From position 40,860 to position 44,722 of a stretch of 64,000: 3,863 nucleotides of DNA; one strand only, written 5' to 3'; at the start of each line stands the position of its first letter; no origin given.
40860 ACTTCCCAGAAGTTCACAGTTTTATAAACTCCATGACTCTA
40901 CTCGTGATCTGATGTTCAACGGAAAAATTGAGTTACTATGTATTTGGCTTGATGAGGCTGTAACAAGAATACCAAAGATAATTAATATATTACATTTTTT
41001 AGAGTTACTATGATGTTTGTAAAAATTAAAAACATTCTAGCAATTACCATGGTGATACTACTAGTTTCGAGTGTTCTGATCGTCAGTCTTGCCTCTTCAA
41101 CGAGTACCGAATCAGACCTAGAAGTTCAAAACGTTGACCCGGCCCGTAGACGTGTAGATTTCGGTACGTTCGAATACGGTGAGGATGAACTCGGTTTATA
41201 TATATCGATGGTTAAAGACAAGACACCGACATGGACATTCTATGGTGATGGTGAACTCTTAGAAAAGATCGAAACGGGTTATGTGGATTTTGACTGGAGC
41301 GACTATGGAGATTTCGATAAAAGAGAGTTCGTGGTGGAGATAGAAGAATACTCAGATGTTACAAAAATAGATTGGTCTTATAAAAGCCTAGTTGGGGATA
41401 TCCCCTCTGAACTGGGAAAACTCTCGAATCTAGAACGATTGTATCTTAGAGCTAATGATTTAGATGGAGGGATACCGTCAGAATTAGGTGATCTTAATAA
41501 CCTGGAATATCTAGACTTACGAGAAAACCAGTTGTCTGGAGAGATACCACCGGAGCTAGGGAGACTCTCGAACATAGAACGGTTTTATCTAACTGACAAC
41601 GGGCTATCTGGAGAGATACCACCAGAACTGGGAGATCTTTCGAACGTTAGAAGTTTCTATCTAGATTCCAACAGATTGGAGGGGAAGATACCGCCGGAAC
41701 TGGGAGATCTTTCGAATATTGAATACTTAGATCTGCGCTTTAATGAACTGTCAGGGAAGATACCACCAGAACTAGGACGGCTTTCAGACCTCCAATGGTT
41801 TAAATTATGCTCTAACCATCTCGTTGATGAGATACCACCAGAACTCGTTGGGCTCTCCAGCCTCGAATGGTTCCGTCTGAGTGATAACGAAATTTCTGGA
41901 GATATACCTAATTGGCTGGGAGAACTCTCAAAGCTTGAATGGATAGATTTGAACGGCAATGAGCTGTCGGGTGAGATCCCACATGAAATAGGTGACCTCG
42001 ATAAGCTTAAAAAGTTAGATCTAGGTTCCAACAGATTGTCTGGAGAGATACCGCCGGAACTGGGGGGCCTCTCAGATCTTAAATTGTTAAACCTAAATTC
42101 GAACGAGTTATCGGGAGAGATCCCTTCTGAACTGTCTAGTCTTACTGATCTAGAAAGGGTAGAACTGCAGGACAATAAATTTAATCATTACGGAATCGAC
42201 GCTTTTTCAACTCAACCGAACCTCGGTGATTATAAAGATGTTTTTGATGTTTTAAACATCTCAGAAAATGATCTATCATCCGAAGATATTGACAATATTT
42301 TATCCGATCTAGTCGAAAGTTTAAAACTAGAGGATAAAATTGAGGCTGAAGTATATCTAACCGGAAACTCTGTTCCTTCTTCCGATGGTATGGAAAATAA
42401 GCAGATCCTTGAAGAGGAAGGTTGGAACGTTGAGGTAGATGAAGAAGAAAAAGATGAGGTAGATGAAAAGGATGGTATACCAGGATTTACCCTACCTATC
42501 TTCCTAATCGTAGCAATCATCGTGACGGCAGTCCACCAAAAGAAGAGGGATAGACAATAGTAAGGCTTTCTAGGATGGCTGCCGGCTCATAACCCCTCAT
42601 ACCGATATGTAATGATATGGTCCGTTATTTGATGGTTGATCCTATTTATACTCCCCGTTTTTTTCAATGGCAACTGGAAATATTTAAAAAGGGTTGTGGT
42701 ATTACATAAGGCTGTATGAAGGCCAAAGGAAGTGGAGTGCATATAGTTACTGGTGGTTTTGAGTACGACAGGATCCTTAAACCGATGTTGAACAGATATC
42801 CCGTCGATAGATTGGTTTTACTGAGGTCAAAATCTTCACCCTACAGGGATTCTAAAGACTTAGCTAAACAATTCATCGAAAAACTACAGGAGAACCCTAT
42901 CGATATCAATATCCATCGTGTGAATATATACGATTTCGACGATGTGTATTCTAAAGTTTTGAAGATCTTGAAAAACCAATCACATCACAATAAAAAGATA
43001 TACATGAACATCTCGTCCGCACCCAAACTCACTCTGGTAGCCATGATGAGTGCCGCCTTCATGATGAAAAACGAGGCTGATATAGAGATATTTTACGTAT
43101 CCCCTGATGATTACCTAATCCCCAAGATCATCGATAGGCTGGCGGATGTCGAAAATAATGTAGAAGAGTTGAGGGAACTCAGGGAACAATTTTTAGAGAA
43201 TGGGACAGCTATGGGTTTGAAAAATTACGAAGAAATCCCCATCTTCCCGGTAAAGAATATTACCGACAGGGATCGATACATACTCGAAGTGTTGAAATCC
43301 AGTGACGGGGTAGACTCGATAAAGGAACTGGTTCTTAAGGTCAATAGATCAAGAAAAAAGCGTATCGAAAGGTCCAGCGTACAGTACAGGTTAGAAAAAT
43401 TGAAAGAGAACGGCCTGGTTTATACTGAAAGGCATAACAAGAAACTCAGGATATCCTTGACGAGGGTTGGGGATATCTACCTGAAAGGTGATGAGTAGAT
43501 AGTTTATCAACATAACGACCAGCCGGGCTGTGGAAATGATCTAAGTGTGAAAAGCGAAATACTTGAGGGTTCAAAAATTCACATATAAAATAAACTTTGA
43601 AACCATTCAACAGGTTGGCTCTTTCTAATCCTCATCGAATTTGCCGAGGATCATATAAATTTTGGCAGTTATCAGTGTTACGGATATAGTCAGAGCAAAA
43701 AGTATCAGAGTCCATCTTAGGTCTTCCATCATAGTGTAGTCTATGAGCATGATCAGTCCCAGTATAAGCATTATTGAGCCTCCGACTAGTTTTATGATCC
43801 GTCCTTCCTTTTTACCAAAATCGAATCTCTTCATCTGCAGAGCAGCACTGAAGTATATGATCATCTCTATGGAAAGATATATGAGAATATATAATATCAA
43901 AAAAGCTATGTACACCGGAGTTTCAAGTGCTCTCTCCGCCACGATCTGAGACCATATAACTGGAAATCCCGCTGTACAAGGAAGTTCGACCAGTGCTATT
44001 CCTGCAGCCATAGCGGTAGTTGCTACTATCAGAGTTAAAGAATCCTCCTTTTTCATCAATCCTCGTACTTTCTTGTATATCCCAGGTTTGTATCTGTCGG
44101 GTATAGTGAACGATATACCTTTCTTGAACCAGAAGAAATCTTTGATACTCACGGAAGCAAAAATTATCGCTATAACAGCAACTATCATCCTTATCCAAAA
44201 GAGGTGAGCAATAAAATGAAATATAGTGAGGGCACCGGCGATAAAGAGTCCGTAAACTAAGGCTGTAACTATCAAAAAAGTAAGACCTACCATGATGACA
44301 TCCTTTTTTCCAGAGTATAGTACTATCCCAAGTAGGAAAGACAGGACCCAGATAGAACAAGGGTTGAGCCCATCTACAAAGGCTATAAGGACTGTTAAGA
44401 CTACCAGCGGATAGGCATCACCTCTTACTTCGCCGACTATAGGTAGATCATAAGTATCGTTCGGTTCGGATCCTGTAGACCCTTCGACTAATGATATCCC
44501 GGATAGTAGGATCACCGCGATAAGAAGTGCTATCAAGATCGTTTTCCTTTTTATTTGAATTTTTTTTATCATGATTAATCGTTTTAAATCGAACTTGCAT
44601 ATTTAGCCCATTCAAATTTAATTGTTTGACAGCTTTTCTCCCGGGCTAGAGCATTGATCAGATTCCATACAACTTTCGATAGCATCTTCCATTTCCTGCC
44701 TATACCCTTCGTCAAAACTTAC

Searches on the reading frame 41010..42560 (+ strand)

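Call 37: search_protein_families(library=pfam, proteins=[window:41010-42560:+], max_evalue=0.01)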
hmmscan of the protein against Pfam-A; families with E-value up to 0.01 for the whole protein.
window:41010-42560:+ (516 aa): 7 families
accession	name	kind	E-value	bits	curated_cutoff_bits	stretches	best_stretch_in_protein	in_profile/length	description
PF00560.39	LRR_1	-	1.8e-39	125.6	20.6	2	164-186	1-23/23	Leucine Rich Repeat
PF13855.12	LRR_8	-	4.4e-32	110.1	27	7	284-343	2-61/61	Leucine rich repeat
PF12799.13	LRR_4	-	1e-23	83.2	27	4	332-368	2-36/44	Leucine Rich repeats (2 copies)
PF23598.1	LRR_14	-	1.2e-23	83.9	40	3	303-389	43-124/353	Leucine-rich repeat region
PF23211.1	LRR_LRWD1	-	2.4e-07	31.1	28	1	306-391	15-98/190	Leucine-rich repeat and WD repeat-containing protein 1, LRR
PF24141.1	LRR_ComC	-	0.0032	17.6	27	0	247-324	204-273/288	EGF-like domain-containing protein ComC LRR domain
PF24758.1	LRR_At5g56370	-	0.0037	17.4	27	0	351-432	10-83/227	FBD-associated F-box protein At5g56370, LRR repeats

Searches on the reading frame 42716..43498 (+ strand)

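Call 37: search_protein_families(library=pfam, proteins=[window:42716-43498:+], max_evalue=0.01)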
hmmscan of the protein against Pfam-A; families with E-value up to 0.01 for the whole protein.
window:42716-43498:+ (260 aa): 5 families
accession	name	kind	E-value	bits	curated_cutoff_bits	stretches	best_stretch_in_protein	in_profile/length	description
PF19810.5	HFX_2341_N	-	2e-29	102.9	30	1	8-133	2-120/120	HFX_2341-like, N-terminal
PF22662.2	Csa3_N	-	4e-08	33.8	27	1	10-125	4-119/120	Csa3 CRISPR-associated Rossmann-like domain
PF22665.2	DUF6293_C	-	0.0015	19.4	27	1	173-255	1-97/101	DUF6293 C-terminal winged helix domain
PF08461.16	HTH_12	-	0.0021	18.4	21.4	1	188-241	2-54/66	Ribonuclease R winged-helix domain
PF12802.13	MarR_2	-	0.0084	16.7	27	0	216-242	31-57/61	MarR family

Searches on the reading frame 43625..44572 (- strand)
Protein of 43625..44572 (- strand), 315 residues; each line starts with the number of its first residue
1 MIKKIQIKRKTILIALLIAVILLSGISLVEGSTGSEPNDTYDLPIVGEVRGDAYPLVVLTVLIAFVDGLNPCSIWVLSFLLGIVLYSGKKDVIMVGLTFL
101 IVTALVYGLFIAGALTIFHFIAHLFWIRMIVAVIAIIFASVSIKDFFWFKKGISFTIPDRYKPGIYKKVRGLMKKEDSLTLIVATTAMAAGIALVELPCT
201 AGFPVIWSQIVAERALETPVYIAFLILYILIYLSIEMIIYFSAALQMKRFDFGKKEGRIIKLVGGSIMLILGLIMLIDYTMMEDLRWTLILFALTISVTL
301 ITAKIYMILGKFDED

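Call 5: search_protein_families(library=pfam, proteins=[window:43625-44572:-], max_evalue=0.01)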
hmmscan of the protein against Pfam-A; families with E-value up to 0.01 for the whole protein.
window:43625-44572:- (315 aa): 0 families

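Call 37: search_protein_families(library=pfam, proteins=[window:43625-44572:-], max_evalue=0.01)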
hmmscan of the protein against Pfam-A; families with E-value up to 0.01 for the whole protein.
window:43625-44572:- (315 aa): 0 families

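Call 41: search_protein_families(library=ncbifam, proteins=[window:43625-44572:-], max_evalue=0.01)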
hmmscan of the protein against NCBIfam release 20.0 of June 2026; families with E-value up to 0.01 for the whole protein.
window:43625-44572:- (315 aa): 0 families

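Call 42: search_protein_families(library=pfam, proteins=[window:43625-44572:-], max_evalue=10)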
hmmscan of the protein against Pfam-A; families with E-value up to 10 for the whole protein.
window:43625-44572:- (315 aa): 0 families

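Call 51: search_solved_structures(query=window:43625-44572:-, max_evalue=1)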
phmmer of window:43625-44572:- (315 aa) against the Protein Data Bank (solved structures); distinct sequences matched with E-value up to 1: 0.

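Call 89: predict_structure(protein=window:43625-44572:-)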
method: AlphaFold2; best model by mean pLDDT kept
length: 315 residues; sequences in the alignment: 1
mean_pLDDT: 47.1   pTM: 0.25
mean pLDDT of the five models: 47.1, 46.7, 43.5, 43.4, 39.0
residues with pLDDT >= 90: 0; 70-90: 0; 50-70: 122; < 50: 193
segments of 3 or more residues with pLDDT < 50: 1-7, 26-59, 61-68, 116-121, 123-217, 219-221, 246-251, 256-258, 310-315
pLDDT, mean of each block of 10 residues (from residue 1): 46 61 48 39 34 47 49 51 52 53 55 48 45 45 31 33 40 39 45 41 39 47 54 52 47 48 54 53 54 59 55 39
secondary structure, 60 per line:
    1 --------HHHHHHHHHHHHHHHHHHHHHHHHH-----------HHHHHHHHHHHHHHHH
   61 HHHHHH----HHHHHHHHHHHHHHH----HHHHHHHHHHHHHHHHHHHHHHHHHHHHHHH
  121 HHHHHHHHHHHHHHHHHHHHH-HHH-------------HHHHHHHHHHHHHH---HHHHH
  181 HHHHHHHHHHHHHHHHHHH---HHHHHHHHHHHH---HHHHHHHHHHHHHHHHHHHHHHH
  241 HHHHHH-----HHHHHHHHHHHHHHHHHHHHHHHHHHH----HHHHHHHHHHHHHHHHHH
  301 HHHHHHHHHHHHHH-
elements in order: H9-33 H45-66 H71-85 H90-141 H159-172 H176-199 H203-214 H218-246 H252-278 H283-314
